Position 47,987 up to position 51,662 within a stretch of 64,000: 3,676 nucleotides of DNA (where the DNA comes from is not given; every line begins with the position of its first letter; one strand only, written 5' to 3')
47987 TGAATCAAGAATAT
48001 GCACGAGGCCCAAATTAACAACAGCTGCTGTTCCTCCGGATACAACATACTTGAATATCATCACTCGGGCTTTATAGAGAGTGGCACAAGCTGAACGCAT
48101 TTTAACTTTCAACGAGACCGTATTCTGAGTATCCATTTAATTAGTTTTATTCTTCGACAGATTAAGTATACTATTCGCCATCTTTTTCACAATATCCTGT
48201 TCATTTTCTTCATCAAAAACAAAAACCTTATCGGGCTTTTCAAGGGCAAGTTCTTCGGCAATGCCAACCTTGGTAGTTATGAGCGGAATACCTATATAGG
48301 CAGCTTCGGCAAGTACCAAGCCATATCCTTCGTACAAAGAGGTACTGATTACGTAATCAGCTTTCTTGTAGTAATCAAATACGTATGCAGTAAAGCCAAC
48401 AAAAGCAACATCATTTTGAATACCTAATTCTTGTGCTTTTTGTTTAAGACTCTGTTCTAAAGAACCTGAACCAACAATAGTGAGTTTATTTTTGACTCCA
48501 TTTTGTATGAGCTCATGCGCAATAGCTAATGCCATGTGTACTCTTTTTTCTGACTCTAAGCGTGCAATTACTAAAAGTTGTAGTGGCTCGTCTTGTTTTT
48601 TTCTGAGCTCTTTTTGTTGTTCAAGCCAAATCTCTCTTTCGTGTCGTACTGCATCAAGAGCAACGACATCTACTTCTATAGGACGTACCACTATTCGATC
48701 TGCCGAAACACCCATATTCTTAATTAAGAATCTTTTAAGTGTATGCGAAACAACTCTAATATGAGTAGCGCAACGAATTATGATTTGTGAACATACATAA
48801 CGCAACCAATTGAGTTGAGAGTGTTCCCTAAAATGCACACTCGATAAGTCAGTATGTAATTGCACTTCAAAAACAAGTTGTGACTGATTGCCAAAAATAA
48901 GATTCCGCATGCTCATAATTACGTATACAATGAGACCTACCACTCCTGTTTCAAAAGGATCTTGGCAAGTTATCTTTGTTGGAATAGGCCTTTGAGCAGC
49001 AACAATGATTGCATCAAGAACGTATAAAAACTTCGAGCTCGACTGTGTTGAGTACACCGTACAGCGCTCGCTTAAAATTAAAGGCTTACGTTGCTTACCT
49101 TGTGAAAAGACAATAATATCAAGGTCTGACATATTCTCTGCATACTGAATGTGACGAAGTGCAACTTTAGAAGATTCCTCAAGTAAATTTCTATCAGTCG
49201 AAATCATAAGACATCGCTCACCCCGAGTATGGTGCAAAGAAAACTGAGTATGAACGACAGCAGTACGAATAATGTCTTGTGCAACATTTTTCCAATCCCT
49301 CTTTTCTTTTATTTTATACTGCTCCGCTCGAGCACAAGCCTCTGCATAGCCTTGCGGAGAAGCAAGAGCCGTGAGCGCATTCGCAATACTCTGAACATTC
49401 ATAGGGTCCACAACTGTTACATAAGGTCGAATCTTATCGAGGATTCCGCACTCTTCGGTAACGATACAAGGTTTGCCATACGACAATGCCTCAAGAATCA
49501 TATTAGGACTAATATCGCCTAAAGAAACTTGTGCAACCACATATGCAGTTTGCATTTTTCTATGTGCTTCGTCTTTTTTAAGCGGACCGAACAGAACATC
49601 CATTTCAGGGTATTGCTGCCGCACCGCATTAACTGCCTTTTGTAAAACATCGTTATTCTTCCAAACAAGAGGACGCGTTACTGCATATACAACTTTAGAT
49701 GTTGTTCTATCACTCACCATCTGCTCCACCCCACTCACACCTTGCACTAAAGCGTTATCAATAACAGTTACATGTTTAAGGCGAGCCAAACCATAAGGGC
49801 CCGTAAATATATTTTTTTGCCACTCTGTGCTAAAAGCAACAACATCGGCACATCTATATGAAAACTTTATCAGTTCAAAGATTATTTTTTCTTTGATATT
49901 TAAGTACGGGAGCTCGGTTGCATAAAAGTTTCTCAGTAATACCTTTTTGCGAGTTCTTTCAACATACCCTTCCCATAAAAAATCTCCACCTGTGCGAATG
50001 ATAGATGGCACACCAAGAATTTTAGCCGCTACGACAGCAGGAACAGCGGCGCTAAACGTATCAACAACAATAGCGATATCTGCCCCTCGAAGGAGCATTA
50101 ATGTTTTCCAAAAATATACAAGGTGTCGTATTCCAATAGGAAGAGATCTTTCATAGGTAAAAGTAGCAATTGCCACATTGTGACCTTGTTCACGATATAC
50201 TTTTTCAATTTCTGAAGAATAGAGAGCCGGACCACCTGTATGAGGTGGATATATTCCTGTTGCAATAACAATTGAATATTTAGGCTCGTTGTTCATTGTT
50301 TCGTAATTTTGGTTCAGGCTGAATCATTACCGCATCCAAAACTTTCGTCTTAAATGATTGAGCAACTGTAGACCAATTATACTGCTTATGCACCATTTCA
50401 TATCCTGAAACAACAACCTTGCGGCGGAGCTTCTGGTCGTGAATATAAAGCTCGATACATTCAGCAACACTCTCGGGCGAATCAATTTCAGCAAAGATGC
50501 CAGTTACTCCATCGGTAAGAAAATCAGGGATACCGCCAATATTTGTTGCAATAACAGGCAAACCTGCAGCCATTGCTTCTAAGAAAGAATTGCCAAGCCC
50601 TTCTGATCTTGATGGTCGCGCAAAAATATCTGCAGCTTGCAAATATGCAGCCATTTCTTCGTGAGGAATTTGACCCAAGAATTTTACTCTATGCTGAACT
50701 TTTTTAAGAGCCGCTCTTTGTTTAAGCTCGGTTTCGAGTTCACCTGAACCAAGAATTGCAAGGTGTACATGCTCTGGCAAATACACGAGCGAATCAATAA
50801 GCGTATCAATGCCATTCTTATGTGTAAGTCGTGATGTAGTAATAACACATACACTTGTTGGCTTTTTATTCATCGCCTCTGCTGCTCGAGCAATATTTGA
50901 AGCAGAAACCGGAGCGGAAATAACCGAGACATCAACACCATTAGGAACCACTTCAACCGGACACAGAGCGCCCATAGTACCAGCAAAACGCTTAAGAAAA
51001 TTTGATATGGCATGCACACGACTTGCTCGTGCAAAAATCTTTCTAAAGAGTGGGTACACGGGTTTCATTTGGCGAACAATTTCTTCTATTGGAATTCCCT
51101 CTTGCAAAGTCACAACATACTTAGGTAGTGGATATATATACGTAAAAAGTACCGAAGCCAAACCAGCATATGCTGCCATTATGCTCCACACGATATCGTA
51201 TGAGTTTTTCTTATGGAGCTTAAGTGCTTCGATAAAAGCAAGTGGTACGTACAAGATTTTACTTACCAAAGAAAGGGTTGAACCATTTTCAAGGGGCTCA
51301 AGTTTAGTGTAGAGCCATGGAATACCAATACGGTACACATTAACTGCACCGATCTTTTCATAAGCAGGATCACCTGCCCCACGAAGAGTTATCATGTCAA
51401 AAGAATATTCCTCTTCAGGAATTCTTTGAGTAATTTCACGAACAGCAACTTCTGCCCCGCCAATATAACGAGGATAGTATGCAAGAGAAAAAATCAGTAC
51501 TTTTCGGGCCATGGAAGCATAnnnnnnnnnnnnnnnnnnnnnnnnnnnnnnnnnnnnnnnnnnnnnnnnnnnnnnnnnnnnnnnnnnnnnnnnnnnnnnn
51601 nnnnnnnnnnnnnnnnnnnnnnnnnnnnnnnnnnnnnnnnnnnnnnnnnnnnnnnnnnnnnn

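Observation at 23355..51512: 28-kb translationally coupled glycosylation island with unusually high methyltransferase content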

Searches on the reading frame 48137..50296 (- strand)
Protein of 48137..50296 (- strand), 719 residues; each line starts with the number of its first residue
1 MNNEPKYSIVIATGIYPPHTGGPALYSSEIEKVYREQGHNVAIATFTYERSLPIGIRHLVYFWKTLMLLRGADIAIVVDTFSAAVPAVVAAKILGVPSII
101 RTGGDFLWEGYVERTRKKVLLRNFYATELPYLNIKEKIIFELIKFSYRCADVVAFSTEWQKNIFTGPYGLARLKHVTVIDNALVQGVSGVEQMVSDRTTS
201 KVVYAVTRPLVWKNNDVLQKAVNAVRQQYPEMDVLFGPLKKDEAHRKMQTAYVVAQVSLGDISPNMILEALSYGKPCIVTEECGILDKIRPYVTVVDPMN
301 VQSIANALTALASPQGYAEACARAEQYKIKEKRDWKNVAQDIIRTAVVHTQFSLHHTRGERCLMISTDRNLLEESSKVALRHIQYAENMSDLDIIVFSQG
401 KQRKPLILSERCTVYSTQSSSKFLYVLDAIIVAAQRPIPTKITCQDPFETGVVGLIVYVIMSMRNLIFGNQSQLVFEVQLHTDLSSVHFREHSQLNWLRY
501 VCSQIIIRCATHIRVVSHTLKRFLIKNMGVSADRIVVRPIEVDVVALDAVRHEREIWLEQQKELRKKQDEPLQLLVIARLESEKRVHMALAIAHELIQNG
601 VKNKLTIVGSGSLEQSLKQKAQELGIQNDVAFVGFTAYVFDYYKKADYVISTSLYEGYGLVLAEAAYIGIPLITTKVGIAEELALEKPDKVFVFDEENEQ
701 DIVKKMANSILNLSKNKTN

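Call 6: search_protein_families(library=pfam, proteins=[window:48137-50296:-], max_evalue=0.01)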
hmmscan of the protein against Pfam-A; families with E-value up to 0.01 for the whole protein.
window:48137-50296:- (719 aa): 5 families
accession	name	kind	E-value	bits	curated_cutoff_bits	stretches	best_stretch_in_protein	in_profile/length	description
PF00534.26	Glycos_transf_1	-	1.5e-34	119.4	26.4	2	563-709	7-155/172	Glycosyl transferases group 1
PF13692.12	Glyco_trans_1_4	-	6.2e-30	104.8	27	2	573-708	3-138/142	Glycosyl transferases group 1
PF20706.3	GT4-conflict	-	1.2e-12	47.9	26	1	562-709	188-350/385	Family 4 Glycosyltransferase in conflict systems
PF13439.12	Glyco_transf_4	-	8.3e-09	36.1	28.5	1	31-182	12-165/170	Glycosyltransferase Family 4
PF13579.12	Glyco_trans_4_4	-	3.3e-08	34.5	29.7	0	480-539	101-156/158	Glycosyl transferase 4-like domain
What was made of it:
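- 48137..50296 (-): Two-module GT4 glycosyltransferase (719 aa). Glyco_transf_4 covers residues 31-182, and Glyco_trans_4_4 plus Glycos_transf_1 cover 480-709 (call 6).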

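Call 10: search_protein_families(library=ncbifam, proteins=[window:48137-50296:-], max_evalue=0.01)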
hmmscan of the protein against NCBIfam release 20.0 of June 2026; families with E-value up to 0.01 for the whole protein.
window:48137-50296:- (719 aa): 38 families (the best 25 are shown)
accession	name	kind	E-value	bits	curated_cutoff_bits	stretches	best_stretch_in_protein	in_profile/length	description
NF041876.1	EPS_EpsE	equivalog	3.3e-24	85.9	400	2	508-716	160-361/389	exopolysaccharide biosynthesis GT4 family glycosyltransferase EpsE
TIGR03088.1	stp2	hypoth_equivalog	1.1e-20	74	409.05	1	494-707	125-333/374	TIGR03088 family PEP-CTERM/XrtA system glycosyltransferase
NF007396.0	PRK09922.1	equivalog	3.5e-18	65.6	385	1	499-676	127-290/361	lipopolysaccharide 1,6-galactosyltransferase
NF038255.1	exopoly_VpsD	equivalog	5.7e-18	64.9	300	1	559-715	192-353/381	VpsD family glycosyltransferase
TIGR03999.1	thiol_BshA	equivalog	2.2e-16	59.8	273.7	1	510-716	145-338/375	N-acetyl-alpha-D-glucosaminyl L-malate synthase BshA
NF046085.1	XrtY_assoc_Gly1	equivalog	2.6e-16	59.5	400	1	559-713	197-350/387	XrtY-associated glycosyltransferase XYAG1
TIGR04047.1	MSMEG_0565_glyc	hypoth_equivalog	3.3e-15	56.1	259.85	2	507-712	136-341/373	MSMEG_0565 family glycosyltransferase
NF011726.0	PRK15179.1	equivalog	1.4e-14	53.4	733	1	570-687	516-633/694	Vi polysaccharide biosynthesis protein TviE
TIGR02095.1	glgA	subfamily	2.3e-14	52.9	328.45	1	554-716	278-445/477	glycogen/starch synthase, ADP-glucose type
NF047880.1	glyco_SdgA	exception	1.6e-13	50.1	800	1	560-712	304-455/488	serine-aspartate repeat adhesin O-glycosyltransferase SdgA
NF047684.1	TeichurnBiosyTuaC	equivalog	9e-13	47.9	550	1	507-708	162-350/391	teichuronic acid biosynthesis protein TuaC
NF050063.1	ProtGlycPglJ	equivalog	1.1e-12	47.8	500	1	467-708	105-328/363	N-acetylgalactosamine-N,N'-diacetylbacillosaminyl-diphospho-undecaprenol 4-alpha-N-acetylgalactosaminyltransferase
NF038295.1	EPS_HpsP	equivalog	2.6e-12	46.5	550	1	539-710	182-350/388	hormogonium polysaccharide biosynthesis glycosyltransferase HpsP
NF012034.0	PRK15490.1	equivalog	5.9e-12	44.8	813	1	561-718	388-546/578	Vi polysaccharide biosynthesis glycosyltransferase TviE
TIGR04157.1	glyco_rSAM_CFB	subfamily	1e-11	44.5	400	1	507-717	167-375/406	TIGR04157 family glycosyltransferase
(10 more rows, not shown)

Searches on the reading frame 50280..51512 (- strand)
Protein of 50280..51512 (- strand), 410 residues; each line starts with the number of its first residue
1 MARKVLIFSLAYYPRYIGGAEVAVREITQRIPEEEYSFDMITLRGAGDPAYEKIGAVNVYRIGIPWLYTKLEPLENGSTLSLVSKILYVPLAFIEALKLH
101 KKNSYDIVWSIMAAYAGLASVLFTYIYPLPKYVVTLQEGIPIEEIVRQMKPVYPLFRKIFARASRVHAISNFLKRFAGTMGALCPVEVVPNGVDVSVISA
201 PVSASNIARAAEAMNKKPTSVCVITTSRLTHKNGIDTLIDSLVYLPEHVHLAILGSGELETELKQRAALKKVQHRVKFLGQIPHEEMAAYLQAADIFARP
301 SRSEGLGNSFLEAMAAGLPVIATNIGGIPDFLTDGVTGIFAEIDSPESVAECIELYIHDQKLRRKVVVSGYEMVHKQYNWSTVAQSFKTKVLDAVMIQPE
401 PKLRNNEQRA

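Call 6: search_protein_families(library=pfam, proteins=[window:50280-51512:-], max_evalue=0.01)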
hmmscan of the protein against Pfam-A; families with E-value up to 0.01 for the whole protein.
window:50280-51512:- (410 aa): 6 families
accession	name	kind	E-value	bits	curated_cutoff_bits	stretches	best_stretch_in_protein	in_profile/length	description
PF00534.26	Glycos_transf_1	-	9.2e-38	129.9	26.4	1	215-371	10-170/172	Glycosyl transferases group 1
PF13692.12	Glyco_trans_1_4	-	2.4e-33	115.8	27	1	223-358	4-141/142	Glycosyl transferases group 1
PF13524.12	Glyco_trans_1_2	-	3.1e-14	53.6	25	1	247-387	13-142/144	Glycosyl transferase-like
PF13439.12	Glyco_transf_4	-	1.4e-11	45.1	28.5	1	17-196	1-169/170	Glycosyltransferase Family 4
PF13579.12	Glyco_trans_4_4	-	2.4e-09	38.2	29.7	1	18-192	1-158/158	Glycosyl transferase 4-like domain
PF20706.3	GT4-conflict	-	1.3e-08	34.7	26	1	234-383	213-381/385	Family 4 Glycosyltransferase in conflict systems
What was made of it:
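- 50280..51512 (-): GT4 glycosyltransferase. It is the first gene of the GT block. Pfam Glycos_transf_1 at 129.9 bits, plus Glyco_transf_4 (call 6).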
